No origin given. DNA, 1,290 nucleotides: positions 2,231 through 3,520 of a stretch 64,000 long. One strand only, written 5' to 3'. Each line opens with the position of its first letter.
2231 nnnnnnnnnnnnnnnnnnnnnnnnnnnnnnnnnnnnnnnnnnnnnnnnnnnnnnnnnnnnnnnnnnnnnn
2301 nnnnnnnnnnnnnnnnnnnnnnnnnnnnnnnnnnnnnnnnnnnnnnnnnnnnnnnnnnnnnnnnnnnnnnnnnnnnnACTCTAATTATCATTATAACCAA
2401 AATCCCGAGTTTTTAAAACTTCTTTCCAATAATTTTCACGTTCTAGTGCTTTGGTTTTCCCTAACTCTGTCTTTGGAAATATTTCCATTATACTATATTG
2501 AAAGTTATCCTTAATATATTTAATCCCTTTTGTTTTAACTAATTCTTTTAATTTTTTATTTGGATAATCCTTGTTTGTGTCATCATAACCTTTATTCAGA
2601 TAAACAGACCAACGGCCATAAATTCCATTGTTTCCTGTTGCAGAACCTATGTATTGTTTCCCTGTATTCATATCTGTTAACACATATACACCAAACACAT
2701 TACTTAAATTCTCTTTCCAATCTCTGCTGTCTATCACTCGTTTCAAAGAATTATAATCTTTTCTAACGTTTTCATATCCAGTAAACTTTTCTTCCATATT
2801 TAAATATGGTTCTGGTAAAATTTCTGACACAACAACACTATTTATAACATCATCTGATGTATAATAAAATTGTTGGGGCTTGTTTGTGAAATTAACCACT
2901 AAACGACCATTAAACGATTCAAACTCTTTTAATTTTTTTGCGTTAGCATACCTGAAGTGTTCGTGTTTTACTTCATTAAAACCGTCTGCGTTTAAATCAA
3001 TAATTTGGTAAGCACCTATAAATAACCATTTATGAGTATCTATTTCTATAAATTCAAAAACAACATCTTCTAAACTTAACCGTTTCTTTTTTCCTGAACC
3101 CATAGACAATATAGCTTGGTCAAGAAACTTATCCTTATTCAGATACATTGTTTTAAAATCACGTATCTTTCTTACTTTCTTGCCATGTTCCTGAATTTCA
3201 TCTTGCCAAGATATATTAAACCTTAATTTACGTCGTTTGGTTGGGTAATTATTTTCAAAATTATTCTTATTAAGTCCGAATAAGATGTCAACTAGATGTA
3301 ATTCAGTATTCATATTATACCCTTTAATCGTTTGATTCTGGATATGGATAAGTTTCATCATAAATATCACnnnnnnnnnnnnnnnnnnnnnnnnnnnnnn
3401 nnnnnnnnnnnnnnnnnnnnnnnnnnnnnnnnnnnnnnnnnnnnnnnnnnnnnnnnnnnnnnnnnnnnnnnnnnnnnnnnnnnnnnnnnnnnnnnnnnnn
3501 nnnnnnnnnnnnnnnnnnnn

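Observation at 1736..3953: Tightly coupled 3-gene operon: T5orf172/MUG113-type protein, GIY-YIG nuclease and an unknown protein. Candidate new defense module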

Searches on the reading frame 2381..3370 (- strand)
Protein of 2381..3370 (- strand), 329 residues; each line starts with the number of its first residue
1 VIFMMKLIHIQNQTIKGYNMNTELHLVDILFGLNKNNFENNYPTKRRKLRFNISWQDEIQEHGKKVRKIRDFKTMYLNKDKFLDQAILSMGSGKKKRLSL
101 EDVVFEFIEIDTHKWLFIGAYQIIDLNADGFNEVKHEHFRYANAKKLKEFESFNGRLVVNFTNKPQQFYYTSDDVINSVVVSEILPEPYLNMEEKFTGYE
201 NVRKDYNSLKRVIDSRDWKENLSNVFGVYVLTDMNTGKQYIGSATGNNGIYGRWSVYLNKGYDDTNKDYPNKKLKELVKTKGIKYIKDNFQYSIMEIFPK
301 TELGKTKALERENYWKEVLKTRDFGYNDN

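Call 3: search_protein_families(library=pfam, proteins=[window:2381-3370:-], max_evalue=0.1)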
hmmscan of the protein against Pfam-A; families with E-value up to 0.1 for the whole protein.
window:2381-3370:- (329 aa): 2 families
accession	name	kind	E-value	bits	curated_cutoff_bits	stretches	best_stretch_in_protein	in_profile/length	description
PF01541.30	GIY-YIG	-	2.2e-06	28.3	22.6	1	226-327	2-78/78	GIY-YIG catalytic domain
PF08399.16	VWA_N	-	0.096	13.7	34.7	0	206-248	78-120/128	VWA N-terminal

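Call 4: search_protein_families(library=padloc, proteins=[window:2381-3370:-], max_evalue=0.1)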
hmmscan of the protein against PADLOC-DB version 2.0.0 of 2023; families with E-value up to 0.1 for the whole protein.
window:2381-3370:- (329 aa): 2 families
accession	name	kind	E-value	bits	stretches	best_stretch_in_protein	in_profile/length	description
PDLC03973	UzuA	-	1.6e-47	160.4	1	96-329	53-278/278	-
PDLC03974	UzuA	-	3e-36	123.4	1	131-329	120-310/310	-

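Call 9: search_protein_families(library=ncbifam, proteins=[window:2381-3313:-], max_evalue=0.1)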
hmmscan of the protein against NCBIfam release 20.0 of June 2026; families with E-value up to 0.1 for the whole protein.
window:2381-3313:- (310 aa): 1 family
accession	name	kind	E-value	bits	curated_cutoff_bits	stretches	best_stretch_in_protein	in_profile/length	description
TIGR01453.1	grpIintron_endo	subfamily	3.9e-07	30.3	56.05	1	208-308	3-86/215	group I intron endonuclease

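Call 10: search_protein_families(library=phrogs, proteins=[window:2381-3313:-], max_evalue=0.01)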
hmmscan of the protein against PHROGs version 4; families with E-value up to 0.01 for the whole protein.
window:2381-3313:- (310 aa): 1 family
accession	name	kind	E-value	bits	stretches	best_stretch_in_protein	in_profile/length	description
phrog_26160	-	unknown function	1.1e-37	130.7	1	83-310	57-278/278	-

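Call 24: find_homologous_proteins(query=window:2381-3313:-, max_evalue=0.001)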
Query window:2381-3313:- (310 aa): 284 proteins with E <= 0.001 among 1358 candidates; the best 120 are listed.
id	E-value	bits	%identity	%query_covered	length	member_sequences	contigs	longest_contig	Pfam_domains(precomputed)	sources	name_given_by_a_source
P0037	1.4e-203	693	99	100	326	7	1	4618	PF01541.31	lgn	-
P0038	5.7e-156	537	77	99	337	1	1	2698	PF01541.31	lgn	-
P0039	5.5e-114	399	61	100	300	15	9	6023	PF01541.31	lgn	-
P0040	3.1e-112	393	58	100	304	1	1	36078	PF01541.31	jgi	-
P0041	9.9e-109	382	59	100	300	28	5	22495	PF01541.31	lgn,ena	-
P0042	4.2e-108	379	56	99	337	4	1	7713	-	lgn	-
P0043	4.0e-107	376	55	99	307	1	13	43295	PF01541.31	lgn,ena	-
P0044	2.5e-106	374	55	99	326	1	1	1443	-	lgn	-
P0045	1.3e-104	368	57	100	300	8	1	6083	PF01541.31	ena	-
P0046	7.5e-104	366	53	99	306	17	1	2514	-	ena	-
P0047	6.6e-101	356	53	99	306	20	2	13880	-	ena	-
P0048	2.1e-100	354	57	98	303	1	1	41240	PF01541.31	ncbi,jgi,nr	ncbi:MAG: GIY-YIG nuclease family protein [Rickettsiales bacterium]|jgi:hypothetical protein|nr:GIY-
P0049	3.5e-96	340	57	93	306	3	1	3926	-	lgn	-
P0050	7.2e-93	329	53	100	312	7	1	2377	-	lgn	-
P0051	6.1e-90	320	51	100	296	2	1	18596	PF01541.31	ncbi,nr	ncbi:MAG: GIY-YIG nuclease family protein [Alphaproteobacteria bacterium]|nr:GIY-YIG nuclease family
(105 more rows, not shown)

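Call 26: find_related_loci(query=A1, collection=genome_contigs, flank=6000)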
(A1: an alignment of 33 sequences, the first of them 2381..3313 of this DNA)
Query A1 (310 aa) in genome_contigs; peptide patterns used: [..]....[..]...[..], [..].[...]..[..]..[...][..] (x = any residue, [..] = any of these).
599 stretches matched a pattern (row limit reached: there are more); 579 encode a relative of the query (tblastn E <= 1e-3); the best 80 are kept; 80 distinct loci.
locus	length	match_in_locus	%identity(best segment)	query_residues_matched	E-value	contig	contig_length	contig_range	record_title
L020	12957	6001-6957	56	5-310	4e-116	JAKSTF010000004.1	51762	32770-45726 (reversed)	MAG: Alphaproteobacteria bacterium isolate Horse_feces300 MAG300_4, whole genome shotgun sequence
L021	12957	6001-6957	56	5-310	5e-116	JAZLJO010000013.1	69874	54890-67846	MAG: Candidatus Enterousia sp. isolate T1900044962_TA20190024.MAGScoT_cleanbin_000037 SGB_3966_k141_258679, whole genome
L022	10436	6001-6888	51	1-310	6e-98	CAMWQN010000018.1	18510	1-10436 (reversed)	MAG TPA_asm: uncultured Rickettsiales bacterium isolate SRR14411243_bin.1_metawrap_v1.3_MAG genome assembly, contig: NOD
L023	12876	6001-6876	52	23-310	6e-84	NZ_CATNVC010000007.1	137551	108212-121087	Butyricicoccus sp. Marseille-Q5471 contig00007, whole genome shotgun sequence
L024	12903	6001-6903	44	1-310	4e-76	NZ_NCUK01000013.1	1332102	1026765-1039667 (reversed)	Streptococcus oralis subsp. oralis strain RH_57980_07 s_oralis_RH_57980_07_ID_1, whole genome shotgun sequence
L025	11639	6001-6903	44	1-310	8e-76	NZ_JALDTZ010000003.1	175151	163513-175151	Streptococcus mitis strain S61 NODE_3_length_175151_cov_181.419817, whole genome shotgun sequence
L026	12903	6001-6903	44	1-310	8e-76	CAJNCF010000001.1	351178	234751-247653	unidentified bacterium isolate Streptococcus species genome assembly, contig: NODE_1_length_351178_cov_24.3909, whole ge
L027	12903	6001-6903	44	1-310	1e-74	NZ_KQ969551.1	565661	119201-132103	Streptococcus oralis strain DD16 scaffold00002, whole genome shotgun sequence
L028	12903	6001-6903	43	1-310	2e-74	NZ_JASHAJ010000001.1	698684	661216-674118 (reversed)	Streptococcus infantis strain OMI660 OMI660_00001, whole genome shotgun sequence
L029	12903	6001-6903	44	1-310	2e-72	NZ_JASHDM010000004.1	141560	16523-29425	Streptococcus infantis strain OMI787 OMI787_00004, whole genome shotgun sequence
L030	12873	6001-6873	44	1-310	3e-72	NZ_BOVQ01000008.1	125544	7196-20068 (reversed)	Lactococcus nasutitermitis strain NBRC 111537 contig8, whole genome shotgun sequence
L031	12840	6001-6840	45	23-310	3e-71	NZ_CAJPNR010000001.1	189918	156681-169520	MAG: uncultured Streptococcus sp. isolate SRR9217399-mag-bin.6, whole genome shotgun sequence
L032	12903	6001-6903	43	1-310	9e-70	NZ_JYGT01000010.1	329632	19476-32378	Streptococcus infantis strain UC921A TZ94_contig000010, whole genome shotgun sequence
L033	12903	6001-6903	43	1-310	5e-74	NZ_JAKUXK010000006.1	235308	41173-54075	Streptococcus mitis strain B15023435 B15023435_S12_contig_6_consensus, whole genome shotgun sequence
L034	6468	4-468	58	156-310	2e-59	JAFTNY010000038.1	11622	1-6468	MAG: Alphaproteobacteria bacterium isolate RGIG3991 Roe_deer_Cecum-4__c245264, whole genome shotgun sequence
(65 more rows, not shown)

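Call 39: search_protein_families(library=padloc, proteins=[L020:7029-8189:+, L020:8189-8872:+, L020:3040-3939:+, L020:4245-5663:+], max_evalue=0.01)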
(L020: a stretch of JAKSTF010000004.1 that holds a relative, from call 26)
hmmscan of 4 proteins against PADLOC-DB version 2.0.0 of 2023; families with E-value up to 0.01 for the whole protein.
L020:7029-8189:+ (386 aa): 0 families

L020:8189-8872:+ (227 aa): 0 families

L020:3040-3939:+ (299 aa): 0 families

L020:4245-5663:+ (472 aa): 0 families

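Call 40: search_protein_families(library=pfam, proteins=[L020:7029-8189:+, L020:8189-8872:+, L020:3040-3939:+, L020:4245-5663:+], max_evalue=0.05)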
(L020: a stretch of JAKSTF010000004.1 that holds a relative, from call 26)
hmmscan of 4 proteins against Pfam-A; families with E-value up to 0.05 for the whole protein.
L020:7029-8189:+ (386 aa): 1 family
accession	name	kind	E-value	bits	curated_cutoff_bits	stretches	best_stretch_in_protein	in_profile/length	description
PF07179.17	SseB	-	0.00051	20.7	21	1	191-339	1-122/124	SseB protein N-terminal domain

L020:8189-8872:+ (227 aa): 0 families

L020:3040-3939:+ (299 aa): 0 families

L020:4245-5663:+ (472 aa): 8 families
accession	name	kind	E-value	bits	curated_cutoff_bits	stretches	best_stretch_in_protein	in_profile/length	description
PF07719.23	TPR_2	-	1.8e-10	40.5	27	1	421-448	2-29/34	Tetratricopeptide repeat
PF00515.34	TPR_1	-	2.1e-07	30.9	27.8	1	421-448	2-29/34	Tetratricopeptide repeat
PF13181.12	TPR_8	-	1.1e-05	25.6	25.7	1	421-448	2-29/34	Tetratricopeptide repeat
PF13174.12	TPR_6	-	7.5e-05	23.6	26.3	1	421-453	1-32/33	Tetratricopeptide repeat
PF13424.12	TPR_12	-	0.001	19.6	30.1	0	422-446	4-29/77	Tetratricopeptide repeat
PF13371.12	TPR_9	-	0.0014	19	35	1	421-460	30-69/73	Tetratricopeptide repeat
PF14559.12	TPR_19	-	0.0071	17.1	25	0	421-441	26-46/68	Tetratricopeptide repeat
PF13374.12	TPR_10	-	0.017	15.6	27.5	0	377-402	3-28/42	Tetratricopeptide repeat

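Call 54: find_encoding_contigs(protein=P0040, flank=5000, max_places=2)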
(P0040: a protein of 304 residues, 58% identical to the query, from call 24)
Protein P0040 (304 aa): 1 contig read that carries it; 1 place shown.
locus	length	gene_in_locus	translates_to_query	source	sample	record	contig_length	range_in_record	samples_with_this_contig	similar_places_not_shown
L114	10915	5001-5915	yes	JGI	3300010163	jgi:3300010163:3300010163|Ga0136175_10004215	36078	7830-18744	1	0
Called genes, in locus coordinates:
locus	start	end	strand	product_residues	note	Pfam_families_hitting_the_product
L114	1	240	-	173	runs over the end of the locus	PF00293:NUDIX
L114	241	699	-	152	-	-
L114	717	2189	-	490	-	-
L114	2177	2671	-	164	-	-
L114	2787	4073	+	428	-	PF00012:HSP70, PF06723:MreB_Mbl (weak), PF00012:HSP70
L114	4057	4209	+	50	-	-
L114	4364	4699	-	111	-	PF00719:Pyrophosphatase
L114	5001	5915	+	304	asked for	PF01541:GIY-YIG (weak)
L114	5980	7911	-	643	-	PF00270:DEAD, PF00580:UvrD-helicase, PF13086:AAA_11 (weak), PF13245:AAA_19, PF13604:AAA_30, PF05127:NAT10_TcmA_helicase, PF09848:SLFN-g3_helicase (weak), PF13538:UvrD_C_2, +4 more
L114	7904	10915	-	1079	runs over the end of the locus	PF00580:UvrD-helicase, PF13245:AAA_19, PF13361:UvrD_C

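Call 55: find_encoding_contigs(protein=P0048, flank=5000, max_places=2)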
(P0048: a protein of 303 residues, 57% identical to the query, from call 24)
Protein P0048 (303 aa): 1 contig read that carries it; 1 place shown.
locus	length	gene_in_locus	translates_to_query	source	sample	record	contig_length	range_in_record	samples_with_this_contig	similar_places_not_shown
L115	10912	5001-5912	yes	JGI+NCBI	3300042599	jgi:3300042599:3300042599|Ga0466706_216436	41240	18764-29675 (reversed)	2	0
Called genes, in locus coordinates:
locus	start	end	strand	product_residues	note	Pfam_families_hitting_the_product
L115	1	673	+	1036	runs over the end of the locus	PF04313:HSDR_N, PF04851:ResIII, PF18766:SWI2_SNF2, PF00270:DEAD (weak), PF22679:T1R_D3-like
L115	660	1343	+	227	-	PF01863:YgjP-like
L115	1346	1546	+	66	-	-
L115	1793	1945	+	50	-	-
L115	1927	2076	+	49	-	-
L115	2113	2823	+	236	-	PF09903:DUF2130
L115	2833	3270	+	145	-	-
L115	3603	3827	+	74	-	PF12728:HTH_17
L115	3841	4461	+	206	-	PF19808:DUF6291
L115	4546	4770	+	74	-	-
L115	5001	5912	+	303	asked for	PF01541:GIY-YIG (faint)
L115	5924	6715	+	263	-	PF03747:ADP_ribosyl_GH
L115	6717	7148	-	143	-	-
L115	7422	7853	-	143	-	-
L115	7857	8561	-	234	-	PF02674:Colicin_V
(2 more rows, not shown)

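Call 68: search_solved_structures(query=A1, max_evalue=0.01)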
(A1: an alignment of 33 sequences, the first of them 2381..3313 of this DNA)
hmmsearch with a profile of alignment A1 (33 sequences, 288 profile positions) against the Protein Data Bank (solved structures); distinct sequences matched with E-value up to 0.01: 2.
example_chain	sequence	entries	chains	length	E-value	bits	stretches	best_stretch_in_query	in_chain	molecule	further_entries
1ln0_A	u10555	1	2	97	1.3e-09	41.2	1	186-286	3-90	intron-associated endonuclease 1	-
1mk0_A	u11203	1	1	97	5.5e-08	35.9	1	186-286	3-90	Intron-associated endonuclease 1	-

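Call 79: predict_structure(alignment_id=A1)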
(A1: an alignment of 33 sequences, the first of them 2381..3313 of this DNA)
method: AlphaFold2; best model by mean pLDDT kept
length: 310 residues; sequences in the alignment: 33
mean_pLDDT: 93.8   pTM: 0.80
mean pLDDT of the five models: 93.8, 93.6, 93.5, 93.1, 92.8
residues with pLDDT >= 90: 275; 70-90: 27; 50-70: 7; < 50: 1
segments of 3 or more residues with pLDDT < 50: none
pLDDT, mean of each block of 10 residues (from residue 1): 86 96 97 94 92 93 94 86 98 97 97 93 97 97 88 96 96 90 94 95 98 97 96 96 78 90 95 98 98 98 91
secondary structure, 60 per line:
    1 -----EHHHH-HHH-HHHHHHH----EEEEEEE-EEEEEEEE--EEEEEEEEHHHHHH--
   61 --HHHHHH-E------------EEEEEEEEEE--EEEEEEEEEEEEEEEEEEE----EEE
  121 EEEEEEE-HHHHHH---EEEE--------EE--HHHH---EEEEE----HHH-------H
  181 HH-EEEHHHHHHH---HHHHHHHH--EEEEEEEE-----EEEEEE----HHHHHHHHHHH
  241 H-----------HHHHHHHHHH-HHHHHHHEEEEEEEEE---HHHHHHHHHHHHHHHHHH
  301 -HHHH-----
elements in order: H7-10 H16-22 E27-33 E35-42 E45-52 H53-58 H63-68 E83-92 E95-113 E118-127 H129-134 E138-141 H154-157 E161-165 E184-186 H187-193 H197-204 E207-214 E220-225 H230-241 H253-262 H264-270 E271-279 H283-300 H302-305

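Call 82: search_dna_similar(query=window:2381-3313:-, collection=phages, mode=protein, max_evalue=0.00001, max_rows=15)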
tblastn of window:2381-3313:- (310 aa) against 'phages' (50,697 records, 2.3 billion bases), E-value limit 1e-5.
Records with a match: 3; places in all: 3; records where one place covers at least 80% of the query: 0.
Best place of each record, by identity: <60% 3.
By first word of the organism name: Klebsiella 2; Bacteriophage 1.
By host as written in the record: Klebsiella pneumoniae ST13-OXA48 1; Klebsiella pneumoniae subsp. pneumoniae LC-1825/18 1; - 1.
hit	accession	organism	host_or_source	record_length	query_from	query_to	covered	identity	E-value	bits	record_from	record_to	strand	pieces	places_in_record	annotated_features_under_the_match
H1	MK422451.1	Klebsiella phage ST13-OXA48phi12.3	Klebsiella pneumoniae ST13-OXA48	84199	92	310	71%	29.0%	1e-16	86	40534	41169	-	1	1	GIY-YIG nuclease family protein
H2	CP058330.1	Klebsiella phage vB_Kpn_1825-KPC53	Klebsiella pneumoniae subsp. pneumoniae ...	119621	92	310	71%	29.0%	1e-16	86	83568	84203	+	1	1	record has no annotation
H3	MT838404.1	Bacteriophage sp.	human fecal samples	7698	199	310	36%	35.1%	6e-11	69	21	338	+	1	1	record has no annotation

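Call 93: search_protein_families(library=pfam, alignment_id=A1, max_evalue=1)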
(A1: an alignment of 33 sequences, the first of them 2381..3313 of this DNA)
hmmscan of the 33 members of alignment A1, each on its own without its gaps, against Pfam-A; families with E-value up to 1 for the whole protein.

A. member 1, window:2381-3313:- (310 aa): 2 families
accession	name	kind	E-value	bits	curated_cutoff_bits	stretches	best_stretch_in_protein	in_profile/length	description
PF01541.30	GIY-YIG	-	1.7e-06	28.6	22.6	1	207-308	2-78/78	GIY-YIG catalytic domain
PF08399.16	VWA_N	-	0.089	13.9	34.7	0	187-229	78-120/128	VWA N-terminal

B. families by the number of members that match (of 33 scanned): 16 families
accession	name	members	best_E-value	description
PF01541.30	GIY-YIG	33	1.7e-07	GIY-YIG catalytic domain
PF19835.5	SegE_GIY-YIG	18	3.5e-05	Putative endonuclease segE, GIY-YIG domain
PF01986.22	DUF123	3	0.00042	Domain of unknown function DUF123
PF11193.13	DUF2812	2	0.01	Protein of unknown function (DUF2812)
PF11767.14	SET_assoc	1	0.012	Histone lysine methyltransferase SET associated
PF09970.15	DUF2204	1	0.03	Nucleotidyl transferase of unknown function (DUF2204)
PF20411.3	DUF6697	1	0.037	Domain of unknown function (DUF6697)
PF05158.18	RNA_pol_Rpc34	1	0.056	RNA polymerase Rpc34 subunit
PF14250.11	AbrB-like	1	0.058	AbrB-like transcriptional regulator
PF23233.1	HAT_Syf1_CNRKL1_N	1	0.065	Pre-mRNA-splicing factor Syf1/CNRKL1 N-terminal HAT repeat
PF10911.13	T7-like_Y65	1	0.081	Bacteriophage T7-like gene 6.5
PF08399.16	VWA_N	1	0.089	VWA N-terminal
PF08888.16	HopJ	1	0.093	HopJ type III effector protein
PF04446.17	Thg1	1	0.096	tRNAHis guanylyltransferase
PF18744.7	SNAD1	1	0.16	Secreted Novel AID/APOBEC-like Deaminase 1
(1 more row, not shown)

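Call 95: find_related_loci(query=A1, collection=viral_contigs, flank=5000)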
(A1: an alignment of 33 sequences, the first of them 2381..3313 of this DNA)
Query A1 (310 aa) in viral_contigs; peptide patterns used: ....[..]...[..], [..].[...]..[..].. (x = any residue, [..] = any of these).
177 stretches matched a pattern; 63 encode a relative of the query (tblastn E <= 1e-3); 63 distinct loci.
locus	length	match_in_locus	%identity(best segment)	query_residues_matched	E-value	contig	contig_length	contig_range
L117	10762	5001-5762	34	61-310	1e-36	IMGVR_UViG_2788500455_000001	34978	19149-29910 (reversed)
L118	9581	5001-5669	36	74-310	2e-33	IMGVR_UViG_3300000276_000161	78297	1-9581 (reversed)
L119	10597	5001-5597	33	95-310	3e-33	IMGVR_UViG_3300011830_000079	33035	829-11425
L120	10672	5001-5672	34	59-307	7e-33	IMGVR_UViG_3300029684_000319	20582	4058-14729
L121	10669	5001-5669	34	74-310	9e-33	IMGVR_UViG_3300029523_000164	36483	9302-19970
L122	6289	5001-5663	34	76-310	2e-32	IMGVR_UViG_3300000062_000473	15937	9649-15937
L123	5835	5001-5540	38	125-310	2e-32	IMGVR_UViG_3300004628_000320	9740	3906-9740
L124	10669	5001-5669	35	74-310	4e-32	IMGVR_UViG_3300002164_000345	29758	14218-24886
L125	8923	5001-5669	35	74-310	3e-32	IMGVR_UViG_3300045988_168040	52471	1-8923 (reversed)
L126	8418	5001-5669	35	74-310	2e-32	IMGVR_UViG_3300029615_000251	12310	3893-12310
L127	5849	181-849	34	74-310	2e-31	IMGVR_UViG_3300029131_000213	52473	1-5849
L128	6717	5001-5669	34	74-310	2e-31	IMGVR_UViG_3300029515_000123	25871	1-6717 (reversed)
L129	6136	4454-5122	35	74-310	2e-31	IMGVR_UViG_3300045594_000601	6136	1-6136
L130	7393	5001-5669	35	74-310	2e-31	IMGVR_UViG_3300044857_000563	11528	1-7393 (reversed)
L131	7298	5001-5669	35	74-310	4e-31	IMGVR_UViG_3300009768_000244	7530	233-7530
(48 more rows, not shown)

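Call 101: search_protein_families(library=phrogs, proteins=[L020:8189-8872:+, L020:7029-7553:+], max_evalue=0.1)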
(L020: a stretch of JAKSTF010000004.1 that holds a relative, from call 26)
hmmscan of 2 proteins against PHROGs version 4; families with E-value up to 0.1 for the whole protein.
L020:8189-8872:+ (227 aa): 1 family
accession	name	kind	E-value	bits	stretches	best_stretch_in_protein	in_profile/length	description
phrog_17096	-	unknown function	0.0049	17.8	1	4-34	24-52/57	-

L020:7029-7553:+ (175 aa): 0 families
